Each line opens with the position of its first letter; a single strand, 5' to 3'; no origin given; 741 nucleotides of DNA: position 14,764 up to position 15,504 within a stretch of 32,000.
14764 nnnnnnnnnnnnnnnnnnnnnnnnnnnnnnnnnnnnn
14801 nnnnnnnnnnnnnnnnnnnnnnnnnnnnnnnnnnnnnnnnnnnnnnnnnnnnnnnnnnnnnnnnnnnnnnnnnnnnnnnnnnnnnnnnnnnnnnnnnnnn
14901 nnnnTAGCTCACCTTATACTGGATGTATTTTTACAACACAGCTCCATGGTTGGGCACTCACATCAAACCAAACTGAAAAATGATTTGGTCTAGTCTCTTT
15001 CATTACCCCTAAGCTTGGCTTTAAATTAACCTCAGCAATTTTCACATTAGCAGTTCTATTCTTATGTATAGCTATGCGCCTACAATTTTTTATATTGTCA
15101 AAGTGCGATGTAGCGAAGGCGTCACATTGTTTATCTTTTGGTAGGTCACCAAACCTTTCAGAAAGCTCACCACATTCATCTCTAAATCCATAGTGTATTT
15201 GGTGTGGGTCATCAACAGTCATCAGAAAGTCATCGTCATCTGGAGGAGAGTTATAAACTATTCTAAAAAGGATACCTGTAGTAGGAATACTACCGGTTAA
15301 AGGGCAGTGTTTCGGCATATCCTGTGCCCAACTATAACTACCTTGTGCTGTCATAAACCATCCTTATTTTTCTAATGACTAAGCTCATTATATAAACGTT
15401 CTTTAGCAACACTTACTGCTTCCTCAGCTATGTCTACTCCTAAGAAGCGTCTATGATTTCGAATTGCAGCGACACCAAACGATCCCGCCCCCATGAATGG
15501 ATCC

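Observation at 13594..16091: Methyltransferase-led three-gene operon whose two partner proteins fit no nuclease or NTPase class I can recognise (candidate novel R-M-like defence module)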

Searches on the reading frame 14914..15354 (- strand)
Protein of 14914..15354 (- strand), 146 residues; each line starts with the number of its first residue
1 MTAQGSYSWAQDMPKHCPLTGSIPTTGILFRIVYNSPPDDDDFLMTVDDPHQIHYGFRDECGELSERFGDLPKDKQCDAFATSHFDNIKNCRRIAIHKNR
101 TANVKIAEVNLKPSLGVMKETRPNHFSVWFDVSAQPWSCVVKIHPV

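Call 3: search_protein_families(library=pfam, proteins=[window:14914-15354:-], max_evalue=1)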
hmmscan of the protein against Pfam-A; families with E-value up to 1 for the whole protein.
window:14914-15354:- (146 aa): 0 families

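Call 4: search_protein_families(library=padloc, proteins=[window:14914-15354:-], max_evalue=1)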
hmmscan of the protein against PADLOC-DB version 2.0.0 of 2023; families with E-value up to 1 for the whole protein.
window:14914-15354:- (146 aa): 0 families

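Call 5: search_protein_families(library=ncbifam, proteins=[window:14914-15354:-], max_evalue=1)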
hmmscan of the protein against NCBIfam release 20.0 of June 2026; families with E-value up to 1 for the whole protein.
window:14914-15354:- (146 aa): 0 families

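Call 8: search_protein_families(library=phrogs, proteins=[window:14914-15354:-], max_evalue=1)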
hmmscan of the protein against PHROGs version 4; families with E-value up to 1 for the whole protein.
window:14914-15354:- (146 aa): 1 family
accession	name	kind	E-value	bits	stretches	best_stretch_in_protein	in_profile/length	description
phrog_20693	-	unknown function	0.29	12.1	1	24-81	45-102/136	-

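Call 10: find_homologous_proteins(query=window:14914-15354:-)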
Query window:14914-15354:- (146 aa): 1 proteins with E <= 0.001 among 3 candidates.
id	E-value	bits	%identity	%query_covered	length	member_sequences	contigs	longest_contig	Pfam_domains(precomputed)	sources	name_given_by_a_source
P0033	2.7e-99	347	100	100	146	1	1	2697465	-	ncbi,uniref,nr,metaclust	ncbi:hypothetical protein [Methylophaga frappieri]|uniref:hypothetical protein n=1 Tax=Methylophaga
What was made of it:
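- Tried and rejected: The word-indexed homologue search with the single 146-aa protein found only the protein itself (call 10).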

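Call 26: find_homologous_proteins(query=A1, max_evalue=0.01)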
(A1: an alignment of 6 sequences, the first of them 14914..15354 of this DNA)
Query A1 (6 sequences) (146 aa, profile of the alignment): 11 proteins with E <= 0.01 among 932 candidates.
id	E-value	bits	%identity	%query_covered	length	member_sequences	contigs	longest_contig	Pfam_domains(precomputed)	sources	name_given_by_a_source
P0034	1.3e-55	205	40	31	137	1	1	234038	-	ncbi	-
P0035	1.6e-54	201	26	85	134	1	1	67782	-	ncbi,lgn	-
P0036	1.9e-54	201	25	90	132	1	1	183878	-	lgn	-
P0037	4.2e-54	200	25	90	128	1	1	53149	-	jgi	-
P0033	1.7e-44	169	100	100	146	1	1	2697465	-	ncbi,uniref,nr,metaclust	ncbi:hypothetical protein [Methylophaga frappieri]|uniref:hypothetical protein n=1 Tax=Methylophaga 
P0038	1.9e-42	162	29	90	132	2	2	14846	-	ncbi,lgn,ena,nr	ncbi:MAG: hypothetical protein IIA77_06730 [Proteobacteria bacterium]|nr:hypothetical protein [Pseud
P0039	1.8e-39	153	28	93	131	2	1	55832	-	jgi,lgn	jgi:hypothetical protein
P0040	3.5e-32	129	27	93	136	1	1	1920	-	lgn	-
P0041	1.8e-28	117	28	75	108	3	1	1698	-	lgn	-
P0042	1.9e-22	98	39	24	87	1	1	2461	-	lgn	-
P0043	3.3e-3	35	23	92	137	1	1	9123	-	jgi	-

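Call 31: search_solved_structures(query=A3, max_evalue=10, show_alignments=2)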
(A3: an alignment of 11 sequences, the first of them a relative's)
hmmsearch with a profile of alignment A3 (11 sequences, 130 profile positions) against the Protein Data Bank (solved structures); distinct sequences matched with E-value up to 10: 0.

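Call 34: find_encoding_contigs(protein=P0039, flank=6000, max_places=2)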
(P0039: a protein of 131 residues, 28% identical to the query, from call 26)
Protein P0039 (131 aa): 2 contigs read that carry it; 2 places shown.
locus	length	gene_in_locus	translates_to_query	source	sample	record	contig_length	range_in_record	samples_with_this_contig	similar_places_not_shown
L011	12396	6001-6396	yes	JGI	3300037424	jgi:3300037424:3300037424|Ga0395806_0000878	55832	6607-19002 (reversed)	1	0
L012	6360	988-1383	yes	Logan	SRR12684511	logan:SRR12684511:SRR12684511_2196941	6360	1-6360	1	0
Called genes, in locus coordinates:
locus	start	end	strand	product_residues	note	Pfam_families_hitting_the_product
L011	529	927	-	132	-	PF01381:HTH_3, PF02954:HTH_8 (faint)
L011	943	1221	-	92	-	PF05015:HigB-like_toxin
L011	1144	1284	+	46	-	-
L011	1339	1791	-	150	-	-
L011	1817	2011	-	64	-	-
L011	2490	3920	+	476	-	-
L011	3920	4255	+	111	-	PF05973:Gp49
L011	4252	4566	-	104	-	PF13744:HTH_37, PF01381:HTH_3 (weak)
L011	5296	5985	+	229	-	PF02086:MethyltransfD12 (faint), PF01555:N6_N4_Mtase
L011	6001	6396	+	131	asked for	-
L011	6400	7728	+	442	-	PF20215:DUF6575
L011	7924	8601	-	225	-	-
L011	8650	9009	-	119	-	-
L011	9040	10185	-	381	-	-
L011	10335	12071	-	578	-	PF01420:Methylase_S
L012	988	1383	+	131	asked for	-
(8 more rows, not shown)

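Call 35: find_encoding_contigs(protein=P0043, flank=6000, max_places=2)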
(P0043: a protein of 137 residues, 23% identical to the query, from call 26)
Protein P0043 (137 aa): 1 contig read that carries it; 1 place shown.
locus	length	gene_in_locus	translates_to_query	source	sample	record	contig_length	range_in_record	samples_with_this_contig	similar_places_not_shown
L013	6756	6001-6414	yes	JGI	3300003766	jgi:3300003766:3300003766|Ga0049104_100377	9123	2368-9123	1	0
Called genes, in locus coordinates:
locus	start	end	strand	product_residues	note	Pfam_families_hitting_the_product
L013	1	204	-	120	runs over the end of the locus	-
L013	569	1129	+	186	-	PF21983:NikA-like (weak)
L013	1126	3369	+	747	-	PF03432:Relaxase, PF22863:TraI_middle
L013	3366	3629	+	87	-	-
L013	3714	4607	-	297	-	-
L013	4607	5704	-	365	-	-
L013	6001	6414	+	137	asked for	-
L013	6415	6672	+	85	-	-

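Call 37: predict_structure(alignment_id=A3)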
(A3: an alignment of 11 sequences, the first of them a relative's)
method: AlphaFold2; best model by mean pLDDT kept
length: 146 residues; sequences in the alignment: 11
mean_pLDDT: 72.7   pTM: 0.69
mean pLDDT of the five models: 72.7, 71.6, 71.3, 69.9, 68.8
residues with pLDDT >= 90: 49; 70-90: 41; 50-70: 19; < 50: 37
segments of 3 or more residues with pLDDT < 50: 1-7, 46-72
pLDDT, mean of each block of 10 residues (from residue 1): 43 60 93 88 57 38 40 54 92 86 89 90 90 85 94
secondary structure, 60 per line:
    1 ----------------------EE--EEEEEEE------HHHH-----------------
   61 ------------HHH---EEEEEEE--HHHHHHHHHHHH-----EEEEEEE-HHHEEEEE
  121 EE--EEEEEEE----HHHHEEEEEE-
elements in order: E27-33 H40-43 E79-85 H88-99 E105-111 E116-122 E125-131 H136-139 E140-145

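Call 39: fold_search(model_id=the predicted structure, library=pdb)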
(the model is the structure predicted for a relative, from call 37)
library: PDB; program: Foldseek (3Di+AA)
matches with E <= 10: 156; with E <= 0.001: 0
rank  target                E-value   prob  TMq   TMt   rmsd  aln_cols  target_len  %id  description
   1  1wfx                  1.9e-01  0.72  0.36  0.30   9.0       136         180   10  Crystal Structure of APE0204 from Aeropyrum pernix (released 2004-11-27)
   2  8tg6                  2.4e-01  0.54  0.36  0.29  10.3       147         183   10  tRNA 2'-phosphotransferase (Tpt1) from Aeropyrum pernix in complex with sulfate anions (released 2023-11-08)
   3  9ld4_A                4.1e-01  0.77  0.42  0.35   5.3       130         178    6  The Apo-form structure of TkoKptA (released 2025-11-12)
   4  8tfz_A                5.2e-01  0.38  0.34  0.29   8.9       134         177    8  tRNA 2'-phosphotransferase (Tpt1) from Pyrococcus horikoshii in complex with NAD (released 2023-11-08)
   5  9m8o_F                5.2e-01  0.08  0.13  0.11  13.5        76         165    8  Cryo-EM structure of bacteriophage NF5 baseplate (released 2025-12-17)
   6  6yhk                  6.2e-01  0.20  0.31  0.06  10.7       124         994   12  Crystal structure of full-length CNFy (C866S) from Yersinia pseudotuberculosis (released 2020-12-30)
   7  6yhl_A                6.6e-01  0.33  0.35  0.09  10.4       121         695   10  Crystal structure of CNFy from Yersinia pseudotuberculosis - N-terminal fragment comprising residues 1-704 (released 2020-12-30)
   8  9m8o_D                7.9e-01  0.06  0.13  0.12  13.8        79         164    8  Cryo-EM structure of bacteriophage NF5 baseplate (released 2025-12-17)
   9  9m8o_C                8.4e-01  0.06  0.13  0.12  13.8        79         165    8  Cryo-EM structure of bacteriophage NF5 baseplate (released 2025-12-17)
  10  2pd8_B                8.4e-01  0.02  0.13  0.14  16.6       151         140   16  1.8 Angstrom Crystal Structure of the Cys71Ser mutant of Vivid (released 2007-06-05)
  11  9ldi                  9.4e-01  0.69  0.44  0.37   3.8       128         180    6  The complex structure of TkoKptA/2',3',5'-p-A (released 2025-11-12)
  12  9ld4_C                1.0e+00  0.47  0.40  0.34   5.6       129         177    7  The Apo-form structure of TkoKptA (released 2025-11-12)
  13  9ld4_D                1.1e+00  0.47  0.42  0.36   4.4       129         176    6  The Apo-form structure of TkoKptA (released 2025-11-12)
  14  9r35_D                1.1e+00  0.12  0.31  0.31   8.3       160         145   12  Crystal structure of the Pseudomonas putida Xre-RES toxin-antitoxin complex bound to promoter DNA (released 2025-08-20)
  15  8gtc_P                1.1e+00  0.06  0.14  0.08  12.4        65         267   18  Cryo-EM model of the marine siphophage vB_DshS-R4C baseplate-tail complex (released 2023-07-12)
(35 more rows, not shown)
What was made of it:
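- In PDB: Tpt1/KptA from three archaea, RES toxin, ParT, cholera toxin A and CNFy (call 39).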

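Call 42: search_protein_families(library=pfam, alignment_id=A3, max_evalue=10)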
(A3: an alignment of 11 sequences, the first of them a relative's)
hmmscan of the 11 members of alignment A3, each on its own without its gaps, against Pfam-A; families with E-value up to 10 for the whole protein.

A. member 1, P0033 (146 aa): 0 families

B. families by the number of members that match (of 11 scanned): 1 family
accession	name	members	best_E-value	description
PF23949.1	TSTD2_N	3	0.0011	TSTD2 protein N-terminal domain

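Call 52: search_protein_representatives(alignment_id=A3)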
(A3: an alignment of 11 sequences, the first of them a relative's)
Query: 11 sequences, 130 profile positions. Proteins with E-value up to 0.001 (for the whole library): 1681; up to 1e-10: 410; up to 1e-30: 9. The best 150 are listed.
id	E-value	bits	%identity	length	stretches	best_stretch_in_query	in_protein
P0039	2.2e-53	196.0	-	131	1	3-127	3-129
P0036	1.3e-50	187.1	-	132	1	2-129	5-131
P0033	5.9e-42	159.1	-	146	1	4-128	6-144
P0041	1.9e-39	151.0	-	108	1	24-129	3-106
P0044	1.9e-36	141.2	-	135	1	4-128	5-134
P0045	3.5e-34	133.9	-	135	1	3-128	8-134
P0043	1.3e-33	132.1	-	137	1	1-129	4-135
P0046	8.7e-33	129.4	-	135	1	4-129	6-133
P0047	3.0e-32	127.7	-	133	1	3-128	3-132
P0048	1.5e-29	118.9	-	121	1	1-106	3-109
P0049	1.4e-28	115.8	-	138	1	2-128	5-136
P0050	2.2e-28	115.2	-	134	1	3-128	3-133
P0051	3.5e-28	114.5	-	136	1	1-125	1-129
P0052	7.4e-28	113.5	-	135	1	3-127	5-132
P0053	8.6e-27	110.0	-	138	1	3-128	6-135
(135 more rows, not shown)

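Call 62: search_protein_families(library=padloc, alignment_id=A5, max_evalue=0.01)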
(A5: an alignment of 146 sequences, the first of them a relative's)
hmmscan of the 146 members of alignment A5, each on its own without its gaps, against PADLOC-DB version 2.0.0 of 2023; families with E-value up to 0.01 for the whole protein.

A. member 1, P0033 (146 aa): 0 families

B. families by the number of members that match (of 146 scanned): 3 families
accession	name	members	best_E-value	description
PDLC04023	PD-T4-10_A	96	1.5e-14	-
PDLC03371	MTase_II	1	0.0025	Type II methyltransferase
PDLC03981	PD-Lambda-2_A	1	0.0049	-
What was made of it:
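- On PD-T4-10 defence/toxin-antitoxin family: However, 96 of 146 profile-found relatives match PD-T4-10_A, the best at 1.5e-14 (call 62).
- A: 96 of 146 relatives match PD-T4-10_A (call 62).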

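Call 63: search_protein_families(library=pfam, alignment_id=A5, max_evalue=0.01)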
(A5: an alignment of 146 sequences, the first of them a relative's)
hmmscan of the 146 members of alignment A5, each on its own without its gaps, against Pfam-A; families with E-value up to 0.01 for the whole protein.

A. member 1, P0033 (146 aa): 0 families

B. families by the number of members that match (of 146 scanned): 2 families
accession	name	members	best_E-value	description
PF22934.1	SPRTN_ZBD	1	0.0087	Spartan-like zinc binding domain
PF08396.15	Toxin_34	1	0.0093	Spider toxin omega agatoxin/Tx1 family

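Call 68: fold_search(model_id=the predicted structure, library=viral)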
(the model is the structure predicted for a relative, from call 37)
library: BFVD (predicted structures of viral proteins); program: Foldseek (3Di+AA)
matches with E <= 10: 325; with E <= 0.001: 0
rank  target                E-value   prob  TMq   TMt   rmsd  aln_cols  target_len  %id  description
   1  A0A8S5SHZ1            2.8e-02  0.96  0.31  0.43   3.7        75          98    9  SsDNA thymidine ADP-ribosyltransferase, DarT [Phage sp. ctqZP6]
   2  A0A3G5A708            4.2e-02  0.38  0.31  0.34  14.9       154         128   16  Uncharacterized protein [Hyperionvirus sp.]
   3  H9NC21                6.8e-02  0.93  0.44  0.32   7.5       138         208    6  (no name in the UniProt tables at hand)
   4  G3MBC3                1.2e-01  0.69  0.40  0.18   9.5       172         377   12  Gp53 [Bacillus phage G]
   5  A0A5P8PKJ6            1.2e-01  0.57  0.34  0.39  11.5       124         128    7  Uncharacterized protein [Stenotrophomonas phage Mendera]
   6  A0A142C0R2            1.9e-01  0.51  0.35  0.38  12.0       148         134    8  (no name in the UniProt tables at hand)
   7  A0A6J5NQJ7            2.7e-01  0.54  0.36  0.45   9.5       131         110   14  Uncharacterized protein [uncultured Caudovirales phage]
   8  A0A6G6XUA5            3.2e-01  0.06  0.15  0.05  15.6       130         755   12  (no name in the UniProt tables at hand)
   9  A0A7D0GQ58            3.4e-01  0.41  0.37  0.41  10.1       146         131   10  (no name in the UniProt tables at hand)
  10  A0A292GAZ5            3.6e-01  0.41  0.38  0.41   8.0       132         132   12  (no name in the UniProt tables at hand)
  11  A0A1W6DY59            3.6e-01  0.20  0.34  0.21  13.9       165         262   12  Uncharacterized protein [Aeromonas phage phiA8-29]
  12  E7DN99                3.8e-01  0.15  0.22  0.27   5.8        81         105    7  (no name in the UniProt tables at hand)
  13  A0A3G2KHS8            4.6e-01  0.18  0.34  0.26  11.5       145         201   13  Uncharacterized protein [Arthrobacter phage Maureen]
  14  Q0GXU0                4.8e-01  0.05  0.16  0.12  11.5        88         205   18  Uncharacterized protein [Lactococcus phage Q54]
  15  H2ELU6                5.5e-01  0.25  0.34  0.24   9.0       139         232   16  Uncharacterized protein [Pseudomonas phage Bf7]
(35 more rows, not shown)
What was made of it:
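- In BFVD: DarT first (probability 0.96), then Arr and an RNA 2'-phosphotransferase (call 68).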

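Call 89: search_solved_structures(query=A5, max_evalue=10, show_alignments=3)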
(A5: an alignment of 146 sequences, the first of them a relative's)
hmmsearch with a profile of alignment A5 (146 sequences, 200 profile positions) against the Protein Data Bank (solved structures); distinct sequences matched with E-value up to 10: 0.
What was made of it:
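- There is no sequence-level link to any solved structure (calls 31, 89) or to any Pfam ADP-ribosyltransferase family (calls 42, 63).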

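Call 97: find_encoding_contigs(protein=P0038, flank=5000, max_places=2)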
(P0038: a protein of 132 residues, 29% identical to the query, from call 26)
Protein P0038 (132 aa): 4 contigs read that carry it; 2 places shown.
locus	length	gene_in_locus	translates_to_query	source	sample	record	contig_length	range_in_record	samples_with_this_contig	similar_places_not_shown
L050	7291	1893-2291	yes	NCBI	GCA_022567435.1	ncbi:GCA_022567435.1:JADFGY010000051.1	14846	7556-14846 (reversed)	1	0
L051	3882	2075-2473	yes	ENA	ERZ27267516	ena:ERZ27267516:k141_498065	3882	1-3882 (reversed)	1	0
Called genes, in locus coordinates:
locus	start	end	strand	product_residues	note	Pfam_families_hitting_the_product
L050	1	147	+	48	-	PF01722:BolA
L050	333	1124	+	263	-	PF02086:MethyltransfD12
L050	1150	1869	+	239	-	PF02086:MethyltransfD12 (faint), PF01555:N6_N4_Mtase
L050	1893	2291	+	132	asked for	-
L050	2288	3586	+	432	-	PF20215:DUF6575, PF23871:DUF7226 (weak)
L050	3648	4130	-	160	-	PF04073:tRNA_edit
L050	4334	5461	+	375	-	PF01546:Peptidase_M20, PF07687:M20_dimer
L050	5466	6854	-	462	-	PF00206:Lyase_1, PF10415:FumaraseC_C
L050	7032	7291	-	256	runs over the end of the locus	PF13230:GATase_4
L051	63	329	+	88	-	PF01722:BolA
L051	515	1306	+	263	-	PF02086:MethyltransfD12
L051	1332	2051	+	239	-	PF02086:MethyltransfD12 (faint), PF01555:N6_N4_Mtase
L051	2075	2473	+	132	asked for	-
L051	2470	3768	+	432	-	PF20215:DUF6575, PF23871:DUF7226 (weak)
